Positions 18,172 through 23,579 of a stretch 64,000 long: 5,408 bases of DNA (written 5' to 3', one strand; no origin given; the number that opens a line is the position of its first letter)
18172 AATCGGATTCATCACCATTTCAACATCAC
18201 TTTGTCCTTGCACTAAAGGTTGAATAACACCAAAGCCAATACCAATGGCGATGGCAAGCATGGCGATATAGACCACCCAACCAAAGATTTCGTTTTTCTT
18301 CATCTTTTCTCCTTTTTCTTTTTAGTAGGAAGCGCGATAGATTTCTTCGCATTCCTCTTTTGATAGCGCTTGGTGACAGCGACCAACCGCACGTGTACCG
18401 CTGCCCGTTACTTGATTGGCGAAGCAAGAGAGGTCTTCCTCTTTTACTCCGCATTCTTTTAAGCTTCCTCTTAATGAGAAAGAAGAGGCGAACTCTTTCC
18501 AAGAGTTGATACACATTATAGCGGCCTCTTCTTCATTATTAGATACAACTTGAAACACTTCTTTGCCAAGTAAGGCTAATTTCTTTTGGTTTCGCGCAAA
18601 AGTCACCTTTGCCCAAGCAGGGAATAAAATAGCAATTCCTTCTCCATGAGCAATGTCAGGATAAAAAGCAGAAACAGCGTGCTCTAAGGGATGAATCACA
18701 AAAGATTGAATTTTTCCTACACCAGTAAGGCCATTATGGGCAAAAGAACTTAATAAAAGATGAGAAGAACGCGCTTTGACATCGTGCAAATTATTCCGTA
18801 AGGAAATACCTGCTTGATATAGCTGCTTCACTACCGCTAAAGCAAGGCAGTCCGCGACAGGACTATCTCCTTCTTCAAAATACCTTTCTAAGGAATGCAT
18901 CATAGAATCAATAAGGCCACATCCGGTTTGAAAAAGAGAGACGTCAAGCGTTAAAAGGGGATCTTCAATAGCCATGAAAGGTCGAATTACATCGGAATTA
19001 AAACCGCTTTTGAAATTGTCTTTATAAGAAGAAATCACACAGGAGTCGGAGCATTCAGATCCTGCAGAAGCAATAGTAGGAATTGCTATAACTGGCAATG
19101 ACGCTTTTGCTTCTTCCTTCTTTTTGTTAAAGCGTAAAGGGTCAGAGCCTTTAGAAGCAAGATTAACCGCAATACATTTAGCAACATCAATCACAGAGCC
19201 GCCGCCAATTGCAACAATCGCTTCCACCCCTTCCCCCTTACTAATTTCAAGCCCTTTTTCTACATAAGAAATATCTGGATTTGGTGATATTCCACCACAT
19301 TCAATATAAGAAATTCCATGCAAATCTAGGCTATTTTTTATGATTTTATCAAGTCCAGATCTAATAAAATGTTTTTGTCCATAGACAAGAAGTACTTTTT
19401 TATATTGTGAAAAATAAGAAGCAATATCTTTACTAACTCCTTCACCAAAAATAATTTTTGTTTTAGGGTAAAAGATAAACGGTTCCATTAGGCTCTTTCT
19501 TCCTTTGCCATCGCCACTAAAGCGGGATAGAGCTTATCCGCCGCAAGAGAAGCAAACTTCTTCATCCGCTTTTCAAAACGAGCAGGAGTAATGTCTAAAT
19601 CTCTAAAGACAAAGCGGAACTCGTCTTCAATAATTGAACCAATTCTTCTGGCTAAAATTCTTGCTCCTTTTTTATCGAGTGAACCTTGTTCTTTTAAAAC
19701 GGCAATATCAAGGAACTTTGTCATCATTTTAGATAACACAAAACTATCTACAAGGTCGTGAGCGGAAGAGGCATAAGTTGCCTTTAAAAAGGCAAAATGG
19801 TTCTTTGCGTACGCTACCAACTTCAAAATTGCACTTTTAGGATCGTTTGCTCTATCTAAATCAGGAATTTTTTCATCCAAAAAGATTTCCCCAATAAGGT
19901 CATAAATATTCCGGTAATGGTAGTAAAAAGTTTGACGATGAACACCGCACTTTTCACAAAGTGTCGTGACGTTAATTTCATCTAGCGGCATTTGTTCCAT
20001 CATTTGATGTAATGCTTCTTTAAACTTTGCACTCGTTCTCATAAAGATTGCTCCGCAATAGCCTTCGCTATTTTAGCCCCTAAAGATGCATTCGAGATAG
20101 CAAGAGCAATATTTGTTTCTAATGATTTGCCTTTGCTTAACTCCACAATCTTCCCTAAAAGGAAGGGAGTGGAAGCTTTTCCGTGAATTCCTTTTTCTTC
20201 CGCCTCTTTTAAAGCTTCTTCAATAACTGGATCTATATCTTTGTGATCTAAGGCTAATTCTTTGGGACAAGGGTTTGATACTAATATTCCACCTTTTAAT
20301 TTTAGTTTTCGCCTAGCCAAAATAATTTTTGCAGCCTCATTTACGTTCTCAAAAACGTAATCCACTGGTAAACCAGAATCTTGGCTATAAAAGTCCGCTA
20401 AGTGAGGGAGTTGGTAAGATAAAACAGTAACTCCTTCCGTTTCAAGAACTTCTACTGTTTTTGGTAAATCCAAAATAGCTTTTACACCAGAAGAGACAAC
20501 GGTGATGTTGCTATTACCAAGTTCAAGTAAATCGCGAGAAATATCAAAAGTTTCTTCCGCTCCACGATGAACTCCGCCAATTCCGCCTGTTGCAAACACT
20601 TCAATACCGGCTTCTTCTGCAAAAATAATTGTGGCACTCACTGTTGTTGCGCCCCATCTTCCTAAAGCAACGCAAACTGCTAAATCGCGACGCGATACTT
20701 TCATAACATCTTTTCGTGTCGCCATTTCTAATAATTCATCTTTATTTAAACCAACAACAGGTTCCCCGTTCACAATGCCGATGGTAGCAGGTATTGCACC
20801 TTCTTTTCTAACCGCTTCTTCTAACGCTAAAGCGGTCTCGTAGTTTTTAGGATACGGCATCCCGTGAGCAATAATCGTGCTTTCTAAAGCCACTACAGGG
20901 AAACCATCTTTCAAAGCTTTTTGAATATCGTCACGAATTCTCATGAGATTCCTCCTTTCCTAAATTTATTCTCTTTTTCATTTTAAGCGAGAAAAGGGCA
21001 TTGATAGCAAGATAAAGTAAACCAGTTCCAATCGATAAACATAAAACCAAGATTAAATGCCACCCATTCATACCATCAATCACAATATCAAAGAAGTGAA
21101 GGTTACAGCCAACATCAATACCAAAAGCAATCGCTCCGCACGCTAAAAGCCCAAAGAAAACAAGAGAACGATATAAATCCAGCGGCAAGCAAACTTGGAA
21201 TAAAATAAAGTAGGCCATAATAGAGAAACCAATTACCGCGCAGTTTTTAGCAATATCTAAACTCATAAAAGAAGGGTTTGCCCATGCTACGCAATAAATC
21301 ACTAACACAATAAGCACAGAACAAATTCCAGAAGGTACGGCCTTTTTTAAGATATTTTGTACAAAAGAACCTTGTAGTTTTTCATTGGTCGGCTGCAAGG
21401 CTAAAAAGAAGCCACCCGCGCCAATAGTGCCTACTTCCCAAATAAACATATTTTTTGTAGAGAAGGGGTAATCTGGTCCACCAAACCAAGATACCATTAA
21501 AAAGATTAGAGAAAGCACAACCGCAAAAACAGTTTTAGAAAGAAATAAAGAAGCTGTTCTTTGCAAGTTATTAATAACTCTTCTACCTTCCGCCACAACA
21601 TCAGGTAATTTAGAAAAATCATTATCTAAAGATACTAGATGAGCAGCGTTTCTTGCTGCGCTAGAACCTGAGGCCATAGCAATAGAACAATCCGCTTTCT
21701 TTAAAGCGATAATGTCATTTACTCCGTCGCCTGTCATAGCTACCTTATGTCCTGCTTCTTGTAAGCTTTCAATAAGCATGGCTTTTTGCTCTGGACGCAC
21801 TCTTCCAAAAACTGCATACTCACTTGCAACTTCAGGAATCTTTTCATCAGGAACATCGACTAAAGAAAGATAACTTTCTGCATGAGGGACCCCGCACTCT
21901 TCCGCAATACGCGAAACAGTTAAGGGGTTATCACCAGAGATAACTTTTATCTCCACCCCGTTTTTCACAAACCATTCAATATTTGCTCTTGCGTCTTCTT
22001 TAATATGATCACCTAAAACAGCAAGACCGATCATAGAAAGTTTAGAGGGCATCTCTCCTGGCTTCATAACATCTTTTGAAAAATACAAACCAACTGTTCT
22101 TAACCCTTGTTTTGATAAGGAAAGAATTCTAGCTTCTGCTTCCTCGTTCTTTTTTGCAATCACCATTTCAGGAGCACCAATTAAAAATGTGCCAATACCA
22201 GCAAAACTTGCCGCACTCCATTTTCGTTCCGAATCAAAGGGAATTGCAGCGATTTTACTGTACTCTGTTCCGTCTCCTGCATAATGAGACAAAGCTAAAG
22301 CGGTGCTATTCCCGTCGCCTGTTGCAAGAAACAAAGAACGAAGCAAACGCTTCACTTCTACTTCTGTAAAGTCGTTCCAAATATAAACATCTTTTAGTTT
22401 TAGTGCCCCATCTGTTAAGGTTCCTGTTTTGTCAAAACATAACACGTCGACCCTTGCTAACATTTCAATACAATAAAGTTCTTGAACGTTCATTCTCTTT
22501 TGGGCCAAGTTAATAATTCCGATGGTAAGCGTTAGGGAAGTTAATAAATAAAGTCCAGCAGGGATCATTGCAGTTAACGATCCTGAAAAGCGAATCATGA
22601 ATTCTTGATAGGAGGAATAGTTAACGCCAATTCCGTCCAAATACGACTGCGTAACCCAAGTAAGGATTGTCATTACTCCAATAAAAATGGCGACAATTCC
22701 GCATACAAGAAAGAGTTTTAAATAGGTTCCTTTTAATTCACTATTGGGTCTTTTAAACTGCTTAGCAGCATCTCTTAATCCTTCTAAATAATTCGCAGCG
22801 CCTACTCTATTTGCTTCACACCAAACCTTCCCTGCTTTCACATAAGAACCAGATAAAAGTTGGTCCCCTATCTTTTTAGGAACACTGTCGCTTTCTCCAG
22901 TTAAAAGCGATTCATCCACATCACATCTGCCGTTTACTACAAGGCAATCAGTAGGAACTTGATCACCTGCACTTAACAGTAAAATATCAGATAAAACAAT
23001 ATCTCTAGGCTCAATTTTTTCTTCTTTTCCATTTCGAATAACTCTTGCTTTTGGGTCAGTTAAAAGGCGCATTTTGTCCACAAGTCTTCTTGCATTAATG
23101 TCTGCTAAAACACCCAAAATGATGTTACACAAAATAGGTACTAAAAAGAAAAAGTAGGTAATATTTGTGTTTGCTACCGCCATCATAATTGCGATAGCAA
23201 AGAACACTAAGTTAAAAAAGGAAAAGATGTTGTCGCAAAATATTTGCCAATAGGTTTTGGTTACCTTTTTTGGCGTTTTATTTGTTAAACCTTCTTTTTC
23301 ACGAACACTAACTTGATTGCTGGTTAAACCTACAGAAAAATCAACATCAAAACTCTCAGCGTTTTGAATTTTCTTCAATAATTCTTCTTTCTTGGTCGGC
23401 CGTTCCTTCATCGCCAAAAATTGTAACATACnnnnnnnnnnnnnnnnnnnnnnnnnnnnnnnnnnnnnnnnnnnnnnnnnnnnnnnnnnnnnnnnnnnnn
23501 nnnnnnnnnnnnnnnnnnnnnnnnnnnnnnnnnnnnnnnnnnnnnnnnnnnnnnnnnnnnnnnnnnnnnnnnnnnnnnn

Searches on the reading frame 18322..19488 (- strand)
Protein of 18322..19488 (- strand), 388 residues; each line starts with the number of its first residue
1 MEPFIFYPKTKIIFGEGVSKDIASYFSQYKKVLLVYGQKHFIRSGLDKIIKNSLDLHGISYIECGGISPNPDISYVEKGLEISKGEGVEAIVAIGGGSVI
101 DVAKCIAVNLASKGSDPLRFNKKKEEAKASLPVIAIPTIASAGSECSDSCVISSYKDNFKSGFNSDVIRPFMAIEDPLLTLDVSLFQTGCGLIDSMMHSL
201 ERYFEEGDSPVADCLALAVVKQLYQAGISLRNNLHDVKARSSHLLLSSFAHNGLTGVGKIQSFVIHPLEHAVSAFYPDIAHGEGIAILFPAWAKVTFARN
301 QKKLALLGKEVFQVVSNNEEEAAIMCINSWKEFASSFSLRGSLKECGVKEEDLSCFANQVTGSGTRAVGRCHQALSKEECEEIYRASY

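Call 47: search_protein_families(library=pfam, proteins=[window:18322-19488:-], max_evalue=0.00001)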
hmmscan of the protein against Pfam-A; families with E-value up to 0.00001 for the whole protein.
window:18322-19488:- (388 aa): 3 families
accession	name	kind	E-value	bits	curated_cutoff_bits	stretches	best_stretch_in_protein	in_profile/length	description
PF00465.25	Fe-ADH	-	4.6e-40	137.4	31.3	1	10-177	2-168/168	Iron-containing alcohol dehydrogenase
PF25137.1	ADH_Fe_C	-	4.4e-27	95.5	27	1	192-388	5-194/194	Fe-containing alcohol dehydrogenase family, C-terminal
PF13685.12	Fe-ADH_2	-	4.4e-10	40.2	28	1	16-110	4-97/149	Iron-containing alcohol dehydrogenase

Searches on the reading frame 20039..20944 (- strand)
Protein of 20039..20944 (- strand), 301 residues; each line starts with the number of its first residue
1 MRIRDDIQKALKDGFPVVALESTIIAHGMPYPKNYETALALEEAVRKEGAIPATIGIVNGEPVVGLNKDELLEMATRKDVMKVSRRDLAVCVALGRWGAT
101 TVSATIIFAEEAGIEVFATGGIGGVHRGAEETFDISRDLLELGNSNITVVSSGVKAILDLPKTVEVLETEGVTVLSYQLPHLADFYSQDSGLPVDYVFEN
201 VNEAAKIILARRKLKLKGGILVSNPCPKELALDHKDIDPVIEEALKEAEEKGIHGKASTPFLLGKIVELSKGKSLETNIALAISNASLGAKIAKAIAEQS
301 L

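Call 47: search_protein_families(library=pfam, proteins=[window:20039-20944:-], max_evalue=0.00001)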
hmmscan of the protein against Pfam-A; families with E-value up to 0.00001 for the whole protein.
window:20039-20944:- (301 aa): 1 family
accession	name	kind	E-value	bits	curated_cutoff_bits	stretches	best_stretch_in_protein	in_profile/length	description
PF04227.17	Indigoidine_A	-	2.1e-122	408.4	25.2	1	7-294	2-290/291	Indigoidine synthase A like protein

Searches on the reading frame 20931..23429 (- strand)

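Call 47: search_protein_families(library=pfam, proteins=[window:20931-23429:-], max_evalue=0.00001)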
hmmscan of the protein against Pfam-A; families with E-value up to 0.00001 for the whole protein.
window:20931-23429:- (832 aa): 3 families
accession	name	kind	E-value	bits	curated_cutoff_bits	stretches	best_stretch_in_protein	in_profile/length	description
PF00122.25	E1-E2_ATPase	-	5.8e-36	124.1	28.1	1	123-311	2-181/181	E1-E2 ATPase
PF00702.32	Hydrolase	-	5.6e-19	69.7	26.4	1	327-580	1-191/191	haloacid dehalogenase-like hydrolase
PF00690.31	Cation_ATPase_N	-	2.6e-06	27.4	20.4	1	24-82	10-68/69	Cation transporter/ATPase, N-terminus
